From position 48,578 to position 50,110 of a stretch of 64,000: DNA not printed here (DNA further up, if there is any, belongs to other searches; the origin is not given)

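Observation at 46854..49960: High-GC three-gene cluster with a metallophosphoesterase directly upstream of addBA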

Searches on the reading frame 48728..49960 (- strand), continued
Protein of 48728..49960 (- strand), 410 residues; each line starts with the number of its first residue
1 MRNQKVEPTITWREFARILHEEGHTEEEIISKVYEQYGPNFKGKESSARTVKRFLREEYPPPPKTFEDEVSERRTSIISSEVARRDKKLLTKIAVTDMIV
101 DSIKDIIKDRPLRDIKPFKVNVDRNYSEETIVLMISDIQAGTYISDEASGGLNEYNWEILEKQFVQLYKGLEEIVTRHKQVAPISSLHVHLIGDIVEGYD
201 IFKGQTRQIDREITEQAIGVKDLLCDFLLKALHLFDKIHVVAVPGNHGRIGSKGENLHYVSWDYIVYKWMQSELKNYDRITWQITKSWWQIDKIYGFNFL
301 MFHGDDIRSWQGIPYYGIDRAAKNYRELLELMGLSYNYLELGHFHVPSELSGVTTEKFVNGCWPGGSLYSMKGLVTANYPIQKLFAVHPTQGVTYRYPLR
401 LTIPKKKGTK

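Call 51: get_annotated_region(hit=H16, flank=5000)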
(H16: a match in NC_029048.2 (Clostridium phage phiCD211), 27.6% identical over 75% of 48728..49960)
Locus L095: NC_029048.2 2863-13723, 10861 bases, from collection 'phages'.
description: Clostridium phage phiCD211, complete genome.
organism: Clostridium phage phiCD211 (NCBI taxid 1582152)
taxonomy: Viruses; Duplodnaviria; Heunggongvirae; Uroviricota; Caudoviricetes
host: Clostridium difficile; source: -; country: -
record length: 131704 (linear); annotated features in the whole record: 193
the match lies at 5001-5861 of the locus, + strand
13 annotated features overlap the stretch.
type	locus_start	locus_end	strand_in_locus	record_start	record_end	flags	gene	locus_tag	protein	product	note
CDS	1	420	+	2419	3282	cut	-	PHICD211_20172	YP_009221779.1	hypothetical protein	Evidence 5 : No homology to any previously reported sequences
CDS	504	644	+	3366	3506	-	-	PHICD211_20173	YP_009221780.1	hypothetical protein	Evidence 5 : No homology to any previously reported sequences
CDS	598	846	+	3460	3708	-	-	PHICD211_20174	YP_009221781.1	hypothetical protein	Evidence 5 : No homology to any previously reported sequences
CDS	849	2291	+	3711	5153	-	-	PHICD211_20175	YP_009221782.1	sigma factor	Evidence 5 : No homology to any previously reported sequences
CDS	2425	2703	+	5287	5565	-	-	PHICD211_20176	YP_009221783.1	HU family DNA-binding protein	Evidence 3 : Function proposed based on presence of conserved amino acid motif, structural feature or limited homology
tRNA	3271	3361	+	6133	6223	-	-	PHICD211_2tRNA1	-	tRNA-Ser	-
CDS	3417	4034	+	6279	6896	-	-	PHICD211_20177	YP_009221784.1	tail fiber protein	Evidence 4 : Homologs of previously reported genes of unknown function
CDS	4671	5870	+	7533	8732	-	-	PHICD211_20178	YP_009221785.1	exonuclease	Evidence 4 : Homologs of previously reported genes of unknown function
CDS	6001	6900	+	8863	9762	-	-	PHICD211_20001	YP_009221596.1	hypothetical protein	Evidence 5 : No homology to any previously reported sequences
CDS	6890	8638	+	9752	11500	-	-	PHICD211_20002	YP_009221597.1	Terminase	Evidence 4 : Homologs of previously reported genes of unknown function TerL from InterPro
CDS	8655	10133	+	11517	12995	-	-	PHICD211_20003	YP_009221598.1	portal protein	Evidence 5 : No homology to any previously reported sequences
CDS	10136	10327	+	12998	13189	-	-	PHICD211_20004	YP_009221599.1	hypothetical protein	Evidence 5 : No homology to any previously reported sequences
CDS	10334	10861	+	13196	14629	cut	-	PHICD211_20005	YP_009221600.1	Putative structural protein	Evidence 5 : No homology to any previously reported sequences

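Call 52: get_annotated_region(hit=H4, flank=5000)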
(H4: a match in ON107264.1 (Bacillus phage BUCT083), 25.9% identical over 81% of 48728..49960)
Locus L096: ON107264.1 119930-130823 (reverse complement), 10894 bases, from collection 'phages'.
description: Bacillus phage BUCT083, complete genome.
organism: Bacillus phage BUCT083 (NCBI taxid 2930333)
taxonomy: Viruses; Duplodnaviria; Heunggongvirae; Uroviricota; Caudoviricetes; Spbetavirus
host: Bacillus subtilis subsp. subtilis str. 168; source: soil; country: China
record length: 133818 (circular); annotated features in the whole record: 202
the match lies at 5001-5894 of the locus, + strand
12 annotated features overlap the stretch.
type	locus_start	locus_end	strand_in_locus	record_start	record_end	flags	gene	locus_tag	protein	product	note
CDS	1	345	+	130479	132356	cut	-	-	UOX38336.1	hypothetical protein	-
CDS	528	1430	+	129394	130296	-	-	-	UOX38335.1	GIY-YIG nuclease family protein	-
CDS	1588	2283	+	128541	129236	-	-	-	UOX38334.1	hypothetical protein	SPBc2 prophage-derived uncharacterized protein YonO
CDS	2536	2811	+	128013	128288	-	-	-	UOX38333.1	HU family DNA-binding protein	-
CDS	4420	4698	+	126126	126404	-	-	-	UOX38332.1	YonK family protein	-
CDS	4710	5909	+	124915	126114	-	-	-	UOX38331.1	metallophosphoesterase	-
CDS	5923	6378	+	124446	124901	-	-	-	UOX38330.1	hypothetical protein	-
CDS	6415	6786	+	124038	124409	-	-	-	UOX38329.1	hypothetical protein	-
CDS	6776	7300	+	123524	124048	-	-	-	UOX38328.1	hypothetical protein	-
CDS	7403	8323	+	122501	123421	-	-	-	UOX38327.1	hypothetical protein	-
CDS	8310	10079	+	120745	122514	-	-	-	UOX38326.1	terminase family protein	-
CDS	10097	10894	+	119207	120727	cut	-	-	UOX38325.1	hypothetical protein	-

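Call 59: find_related_loci(query=A2, collection=viral_contigs, flank=10000)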
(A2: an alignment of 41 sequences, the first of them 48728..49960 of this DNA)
Query A2 (410 aa) in viral_contigs; peptide patterns used: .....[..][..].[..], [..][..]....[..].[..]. (x = any residue, [..] = any of these).
600 stretches matched a pattern (row limit reached: there are more); 575 encode a relative of the query (tblastn E <= 1e-3); the best 80 are kept; 80 distinct loci.
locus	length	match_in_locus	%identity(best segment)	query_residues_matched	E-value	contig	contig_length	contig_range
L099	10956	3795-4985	43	7-403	1e-108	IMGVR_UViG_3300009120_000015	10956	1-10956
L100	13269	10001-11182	42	3-401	3e-106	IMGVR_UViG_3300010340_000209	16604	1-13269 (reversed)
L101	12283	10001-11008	38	64-401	2e-77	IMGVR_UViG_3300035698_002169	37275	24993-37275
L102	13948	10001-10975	37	84-403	7e-70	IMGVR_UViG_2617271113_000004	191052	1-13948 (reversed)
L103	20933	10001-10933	38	94-403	4e-68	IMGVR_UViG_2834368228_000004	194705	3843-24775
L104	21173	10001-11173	35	19-403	1e-66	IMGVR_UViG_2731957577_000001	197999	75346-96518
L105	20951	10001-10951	35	87-401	4e-58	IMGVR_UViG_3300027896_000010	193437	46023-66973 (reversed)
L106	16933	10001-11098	32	45-410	4e-55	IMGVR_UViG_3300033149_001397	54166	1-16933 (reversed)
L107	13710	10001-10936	32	87-405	2e-51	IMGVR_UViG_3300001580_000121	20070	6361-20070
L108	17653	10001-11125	32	49-402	2e-50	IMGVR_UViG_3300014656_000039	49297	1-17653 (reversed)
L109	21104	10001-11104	30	67-401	8e-50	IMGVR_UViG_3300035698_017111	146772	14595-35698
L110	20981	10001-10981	30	72-397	7e-43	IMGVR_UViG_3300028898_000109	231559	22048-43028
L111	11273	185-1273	28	42-399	7e-41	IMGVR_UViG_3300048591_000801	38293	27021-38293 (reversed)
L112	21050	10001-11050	28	56-399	5e-39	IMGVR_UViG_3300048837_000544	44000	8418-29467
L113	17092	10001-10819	33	128-401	5e-39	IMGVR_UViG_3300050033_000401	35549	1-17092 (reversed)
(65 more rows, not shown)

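Call 69: search_protein_families(library=phrogs, proteins=[L010:5224-5442:+, L010:5589-5990:+, L010:7314-7517:-, L010:7504-7683:-, L010:7714-7998:-, L011:3662-3934:-, L011:3968-4234:-], max_evalue=0.01)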
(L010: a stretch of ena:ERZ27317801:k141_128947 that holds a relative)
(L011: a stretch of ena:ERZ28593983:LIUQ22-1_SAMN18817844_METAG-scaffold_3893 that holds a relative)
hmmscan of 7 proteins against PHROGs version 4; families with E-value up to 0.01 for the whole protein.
L010:5224-5442:+ (72 aa): 0 families

L010:5589-5990:+ (133 aa): 0 families

L010:7314-7517:- (67 aa): 0 families

L010:7504-7683:- (59 aa): 0 families

L010:7714-7998:- (94 aa): 0 families

L011:3662-3934:- (90 aa): 0 families

L011:3968-4234:- (88 aa): 0 families

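Call 70: search_protein_families(library=pfam, proteins=[L010:5224-5442:+, L010:5589-5990:+, L010:7314-7517:-, L010:7504-7683:-, L010:7714-7998:-, L011:3662-3934:-, L011:3968-4234:-], max_evalue=0.01)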
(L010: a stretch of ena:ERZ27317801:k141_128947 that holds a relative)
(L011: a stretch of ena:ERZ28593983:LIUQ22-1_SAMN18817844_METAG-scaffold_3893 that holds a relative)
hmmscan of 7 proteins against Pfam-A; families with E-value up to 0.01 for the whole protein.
L010:5224-5442:+ (72 aa): 0 families

L010:5589-5990:+ (133 aa): 0 families

L010:7314-7517:- (67 aa): 0 families

L010:7504-7683:- (59 aa): 0 families

L010:7714-7998:- (94 aa): 0 families

L011:3662-3934:- (90 aa): 1 family
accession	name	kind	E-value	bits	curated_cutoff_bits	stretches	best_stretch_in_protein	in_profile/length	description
PF14244.12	Retrotran_gag_3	-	0.0051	17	24.1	1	56-76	15-35/48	gag-polypeptide of LTR copia-type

L011:3968-4234:- (88 aa): 0 families

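Call 77: find_encoding_contigs(protein=P0064, flank=9000, max_places=1)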
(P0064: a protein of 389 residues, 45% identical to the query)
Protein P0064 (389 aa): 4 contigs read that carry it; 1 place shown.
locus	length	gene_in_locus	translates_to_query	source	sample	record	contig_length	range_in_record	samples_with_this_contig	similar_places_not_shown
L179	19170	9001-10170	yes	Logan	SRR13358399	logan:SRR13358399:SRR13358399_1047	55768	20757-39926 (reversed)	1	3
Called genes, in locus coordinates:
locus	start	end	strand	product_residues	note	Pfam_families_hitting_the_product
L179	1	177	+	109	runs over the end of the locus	-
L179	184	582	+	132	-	PF01844:HNH (weak)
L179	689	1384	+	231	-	-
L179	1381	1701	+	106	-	-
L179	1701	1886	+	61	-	-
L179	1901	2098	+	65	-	-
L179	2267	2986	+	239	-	PF14297:Lin1244_N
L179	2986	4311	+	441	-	PF00772:DnaB, PF03796:DnaB_C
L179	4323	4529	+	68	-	-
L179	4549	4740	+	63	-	-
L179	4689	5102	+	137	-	PF09643:YopX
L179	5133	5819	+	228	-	PF01464:SLT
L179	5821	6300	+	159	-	-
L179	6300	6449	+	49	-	-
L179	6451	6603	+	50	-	-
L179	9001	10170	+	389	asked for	-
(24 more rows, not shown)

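Call 78: find_encoding_contigs(protein=P0009, flank=9000, max_places=1)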
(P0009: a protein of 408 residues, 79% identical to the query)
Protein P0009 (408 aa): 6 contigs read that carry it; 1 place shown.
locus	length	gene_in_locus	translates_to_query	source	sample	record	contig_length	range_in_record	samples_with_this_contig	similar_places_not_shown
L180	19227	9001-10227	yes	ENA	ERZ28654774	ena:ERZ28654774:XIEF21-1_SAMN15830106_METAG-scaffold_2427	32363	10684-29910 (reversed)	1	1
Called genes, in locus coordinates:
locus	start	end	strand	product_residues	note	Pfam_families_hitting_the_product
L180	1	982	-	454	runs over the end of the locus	PF00070:Pyr_redox (faint), PF01488:Shikimate_DH (faint), PF02254:TrkA_N, PF03435:Sacchrp_dh_NADP (faint), PF03446:NAD_binding_2 (faint), PF02080:TrkA_C, PF02254:TrkA_N, PF02080:TrkA_C, +1 more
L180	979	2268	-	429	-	PF00999:Na_H_Exchanger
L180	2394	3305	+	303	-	PF04055:Radical_SAM, PF16199:Radical_SAM_C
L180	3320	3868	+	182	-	PF01145:Band_7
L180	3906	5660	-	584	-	PF01336:tRNA_anti-codon, PF00152:tRNA-synt_2, PF02938:GAD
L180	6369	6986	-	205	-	PF13483:Lactamase_B_3, PF12706:Lactamase_B_2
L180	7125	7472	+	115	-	-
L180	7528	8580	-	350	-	PF20990:DUF2207_C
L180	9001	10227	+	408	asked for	-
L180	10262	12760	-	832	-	PF00395:SLH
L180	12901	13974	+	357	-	PF00395:SLH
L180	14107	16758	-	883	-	PF00395:SLH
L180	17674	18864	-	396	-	PF01820:Dala_Dala_lig_N, PF02222:ATP-grasp (faint), PF02786:CPSase_L_D2 (faint), PF07478:Dala_Dala_lig_C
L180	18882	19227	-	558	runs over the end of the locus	PF08245:Mur_ligase_M, PF02875:Mur_ligase_C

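Call 79: find_encoding_contigs(protein=P0089, flank=9000, max_places=1)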
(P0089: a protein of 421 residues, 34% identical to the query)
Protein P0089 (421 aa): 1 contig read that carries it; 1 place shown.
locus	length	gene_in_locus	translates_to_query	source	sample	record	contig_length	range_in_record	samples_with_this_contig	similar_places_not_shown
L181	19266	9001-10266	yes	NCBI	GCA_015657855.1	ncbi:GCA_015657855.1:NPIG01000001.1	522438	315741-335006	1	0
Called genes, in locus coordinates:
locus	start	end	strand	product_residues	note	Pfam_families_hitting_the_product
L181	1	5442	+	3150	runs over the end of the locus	PF24981:Beta-prop_ATRN-LZTR1 (faint), PF24681:Kelch_KLHDC2_KLHL20_DRC7 (faint)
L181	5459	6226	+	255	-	PF00535:Glycos_transf_2, PF10111:Glyco_tranf_2_2 (weak)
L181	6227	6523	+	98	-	PF00166:Cpn10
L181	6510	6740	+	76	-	-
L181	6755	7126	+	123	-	-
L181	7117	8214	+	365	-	PF13439:Glyco_transf_4 (faint), PF00534:Glycos_transf_1, PF13692:Glyco_trans_1_4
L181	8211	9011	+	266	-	PF00535:Glycos_transf_2, PF10111:Glyco_tranf_2_2 (faint), PF13641:Glyco_tranf_2_3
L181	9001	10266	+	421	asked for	-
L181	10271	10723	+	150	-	-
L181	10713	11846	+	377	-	-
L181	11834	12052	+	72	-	-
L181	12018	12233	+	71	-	-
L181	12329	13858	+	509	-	PF04851:ResIII, PF00271:Helicase_C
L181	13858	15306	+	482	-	PF02086:MethyltransfD12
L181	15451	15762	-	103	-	-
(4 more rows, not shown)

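Call 86: fold_search(model_id=the predicted structure, library=viral)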
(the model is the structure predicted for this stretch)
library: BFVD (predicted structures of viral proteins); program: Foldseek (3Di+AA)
matches with E <= 10: 708; with E <= 0.001: 100
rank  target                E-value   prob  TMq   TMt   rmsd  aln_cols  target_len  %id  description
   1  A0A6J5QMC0            4.5e-28  1.00  0.65  0.64  12.3       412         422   24  Uncharacterized protein [uncultured Caudovirales phage]
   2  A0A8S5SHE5            7.6e-25  1.00  0.59  0.60  12.8       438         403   19  DNA polymerase II small subunit [Siphoviridae sp. ctBCr48]
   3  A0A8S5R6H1            4.0e-21  1.00  0.58  0.51  17.0       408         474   20  DNA polymerase II small subunit [Ackermannviridae sp. ctaCq7]
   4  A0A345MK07            5.5e-21  1.00  0.64  0.60   8.9       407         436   18  Putative metallophosphatase [Bacillus phage BSP38]
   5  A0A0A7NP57            6.1e-21  1.00  0.60  0.51  11.1       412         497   18  Calcineurin-like phosphoesterase domain-containing protein [Lactobacillus phage LfeInf]
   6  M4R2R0                2.0e-20  1.00  0.59  0.58  17.2       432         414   17  (no name in the UniProt tables at hand)
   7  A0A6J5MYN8            2.1e-20  1.00  0.60  0.57   4.9       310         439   18  Uncharacterized protein [uncultured Caudovirales phage]
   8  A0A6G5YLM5            2.9e-20  1.00  0.59  0.57   9.7       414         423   18  (no name in the UniProt tables at hand)
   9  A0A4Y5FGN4            5.2e-20  1.00  0.68  0.66   9.9       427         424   13  DNA polymerase [Lactobacillus phage 3-521]
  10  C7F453                9.0e-20  1.00  0.54  0.58  22.7       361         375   19  (no name in the UniProt tables at hand)
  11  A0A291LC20            9.1e-19  1.00  0.56  0.81   3.0       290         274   19  Metallo-dependent phosphatase [Caulobacter phage Lullwater]
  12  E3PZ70                1.8e-17  1.00  0.59  0.62  11.5       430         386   11  Uncharacterized protein [Roseovarius sp. 217 phage 1]
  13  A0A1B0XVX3            6.3e-17  1.00  0.54  0.67   5.5       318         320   14  Calcineurin-like phosphoesterase domain-containing protein [Campylobacter phage PC5]
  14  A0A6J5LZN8            9.0e-17  1.00  0.57  0.50   5.0       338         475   14  Uncharacterized protein [uncultured Caudovirales phage]
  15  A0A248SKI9            1.1e-16  1.00  0.58  0.51  18.6       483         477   12  (no name in the UniProt tables at hand)
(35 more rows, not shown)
